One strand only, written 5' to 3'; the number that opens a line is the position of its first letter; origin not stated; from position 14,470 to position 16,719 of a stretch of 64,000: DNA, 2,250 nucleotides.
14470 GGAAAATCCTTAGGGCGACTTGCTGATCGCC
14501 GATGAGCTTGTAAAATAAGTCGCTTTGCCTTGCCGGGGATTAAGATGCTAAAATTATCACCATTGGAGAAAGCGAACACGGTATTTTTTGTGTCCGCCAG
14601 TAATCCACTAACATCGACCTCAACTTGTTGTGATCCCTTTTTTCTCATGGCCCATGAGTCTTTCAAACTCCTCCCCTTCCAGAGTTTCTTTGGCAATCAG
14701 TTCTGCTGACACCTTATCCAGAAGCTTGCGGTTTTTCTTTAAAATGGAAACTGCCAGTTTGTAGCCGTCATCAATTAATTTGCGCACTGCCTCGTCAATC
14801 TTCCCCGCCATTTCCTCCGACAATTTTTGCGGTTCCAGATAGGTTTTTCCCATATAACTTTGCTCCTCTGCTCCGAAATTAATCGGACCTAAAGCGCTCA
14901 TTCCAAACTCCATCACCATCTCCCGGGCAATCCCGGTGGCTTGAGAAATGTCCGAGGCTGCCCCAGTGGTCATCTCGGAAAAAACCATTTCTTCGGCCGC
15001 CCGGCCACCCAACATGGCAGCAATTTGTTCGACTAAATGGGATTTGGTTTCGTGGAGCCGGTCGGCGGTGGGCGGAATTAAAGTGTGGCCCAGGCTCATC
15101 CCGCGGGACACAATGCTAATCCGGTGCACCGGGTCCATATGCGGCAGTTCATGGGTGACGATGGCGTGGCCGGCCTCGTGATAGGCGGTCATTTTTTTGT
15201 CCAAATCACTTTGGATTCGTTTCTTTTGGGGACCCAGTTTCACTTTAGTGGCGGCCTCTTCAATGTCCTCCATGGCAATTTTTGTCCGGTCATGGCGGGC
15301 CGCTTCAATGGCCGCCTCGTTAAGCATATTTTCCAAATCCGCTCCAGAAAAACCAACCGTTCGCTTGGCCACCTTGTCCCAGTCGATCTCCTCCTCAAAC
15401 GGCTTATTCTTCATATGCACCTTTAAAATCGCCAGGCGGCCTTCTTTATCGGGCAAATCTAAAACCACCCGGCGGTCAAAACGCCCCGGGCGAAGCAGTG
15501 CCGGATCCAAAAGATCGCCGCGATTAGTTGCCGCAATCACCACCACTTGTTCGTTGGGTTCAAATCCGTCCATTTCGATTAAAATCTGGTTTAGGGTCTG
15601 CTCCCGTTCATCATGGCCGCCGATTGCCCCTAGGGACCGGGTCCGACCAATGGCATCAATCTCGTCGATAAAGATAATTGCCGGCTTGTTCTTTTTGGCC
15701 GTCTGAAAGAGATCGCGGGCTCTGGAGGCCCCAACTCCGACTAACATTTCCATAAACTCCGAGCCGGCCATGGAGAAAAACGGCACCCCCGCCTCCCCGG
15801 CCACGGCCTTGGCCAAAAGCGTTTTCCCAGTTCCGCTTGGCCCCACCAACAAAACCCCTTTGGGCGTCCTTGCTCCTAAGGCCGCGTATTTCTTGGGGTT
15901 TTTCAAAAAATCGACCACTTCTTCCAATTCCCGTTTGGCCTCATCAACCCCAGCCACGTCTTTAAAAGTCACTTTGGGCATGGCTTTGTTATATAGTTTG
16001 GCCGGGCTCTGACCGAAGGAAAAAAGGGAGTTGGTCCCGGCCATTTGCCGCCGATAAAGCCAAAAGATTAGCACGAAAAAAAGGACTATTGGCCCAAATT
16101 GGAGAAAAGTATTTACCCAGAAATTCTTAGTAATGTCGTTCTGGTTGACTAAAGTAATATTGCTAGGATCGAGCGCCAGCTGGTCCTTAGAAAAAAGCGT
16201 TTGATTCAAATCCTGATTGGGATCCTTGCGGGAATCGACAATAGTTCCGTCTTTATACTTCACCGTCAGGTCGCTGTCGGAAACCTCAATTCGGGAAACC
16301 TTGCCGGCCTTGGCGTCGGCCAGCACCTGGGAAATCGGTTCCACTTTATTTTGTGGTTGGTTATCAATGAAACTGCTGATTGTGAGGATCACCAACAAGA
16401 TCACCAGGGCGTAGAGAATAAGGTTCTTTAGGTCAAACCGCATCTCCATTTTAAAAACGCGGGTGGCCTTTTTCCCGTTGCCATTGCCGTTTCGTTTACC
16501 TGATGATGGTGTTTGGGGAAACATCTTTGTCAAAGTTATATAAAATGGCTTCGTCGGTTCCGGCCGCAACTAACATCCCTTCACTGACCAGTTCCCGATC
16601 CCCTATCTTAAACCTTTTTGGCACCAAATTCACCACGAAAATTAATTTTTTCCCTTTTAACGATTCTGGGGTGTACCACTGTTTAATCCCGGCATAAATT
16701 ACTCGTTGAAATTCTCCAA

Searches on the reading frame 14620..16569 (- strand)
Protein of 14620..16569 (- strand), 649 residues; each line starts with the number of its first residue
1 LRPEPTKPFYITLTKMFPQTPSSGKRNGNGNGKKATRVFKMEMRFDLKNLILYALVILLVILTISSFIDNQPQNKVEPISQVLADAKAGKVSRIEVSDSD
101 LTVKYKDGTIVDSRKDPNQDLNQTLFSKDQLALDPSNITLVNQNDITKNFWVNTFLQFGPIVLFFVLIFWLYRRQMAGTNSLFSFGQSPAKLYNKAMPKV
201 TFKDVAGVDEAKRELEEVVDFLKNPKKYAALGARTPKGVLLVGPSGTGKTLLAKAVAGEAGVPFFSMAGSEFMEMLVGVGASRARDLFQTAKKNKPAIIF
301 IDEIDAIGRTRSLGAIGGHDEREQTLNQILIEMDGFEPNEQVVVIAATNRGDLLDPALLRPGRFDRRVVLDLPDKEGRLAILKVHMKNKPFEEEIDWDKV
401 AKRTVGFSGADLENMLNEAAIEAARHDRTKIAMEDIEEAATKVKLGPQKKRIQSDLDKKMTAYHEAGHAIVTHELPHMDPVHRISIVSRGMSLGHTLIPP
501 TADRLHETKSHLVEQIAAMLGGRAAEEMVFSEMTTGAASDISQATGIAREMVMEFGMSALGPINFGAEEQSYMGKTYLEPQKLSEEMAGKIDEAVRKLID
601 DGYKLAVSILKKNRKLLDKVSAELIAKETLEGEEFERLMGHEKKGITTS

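Call 52: search_protein_families(library=pfam, proteins=[window:14620-16569:-])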
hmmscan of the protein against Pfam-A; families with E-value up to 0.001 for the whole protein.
window:14620-16569:- (649 aa): 11 families
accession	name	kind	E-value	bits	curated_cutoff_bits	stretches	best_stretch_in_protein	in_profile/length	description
PF01434.24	Peptidase_M41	-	9e-61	205.5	29.9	1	452-638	2-191/191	Peptidase family M41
PF00004.35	AAA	-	1.4e-44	152.1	21.2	1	239-371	1-130/131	ATPase family associated with various cellular activities (AAA)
PF17862.7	AAA_lid_3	-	1.1e-14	54.1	27.2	1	395-438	2-45/45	AAA+ lid domain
PF06480.20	FtsH_ext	-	1.3e-08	35.4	25.5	1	50-123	1-89/103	FtsH Extracellular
PF07728.20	AAA_5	-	3.1e-08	34.1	22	1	238-359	1-136/139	AAA domain (dynein-related subfamily)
PF06068.19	TIP49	-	6.3e-06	26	23.8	1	236-273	50-89/347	TIP49 P-loop domain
PF13207.12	AAA_17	-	0.00013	22.7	27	0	242-297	1-55/136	AAA domain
PF13191.12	AAA_16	-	0.00017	22.6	32.6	0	233-258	21-46/167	AAA ATPase domain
PF23902.1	AAA_lid_PRS2_C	-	0.00032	21.2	34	1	376-443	2-70/73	PRS2 AAA+ lid C-terminal domain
PF20720.3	nSTAND3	-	0.00055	20.1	27.2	0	238-386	19-153/155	Novel STAND NTPase 3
PF05496.18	RuvB_N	-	0.00076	19.7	27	0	234-308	31-97/159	Holliday junction DNA helicase RuvB P-loop domain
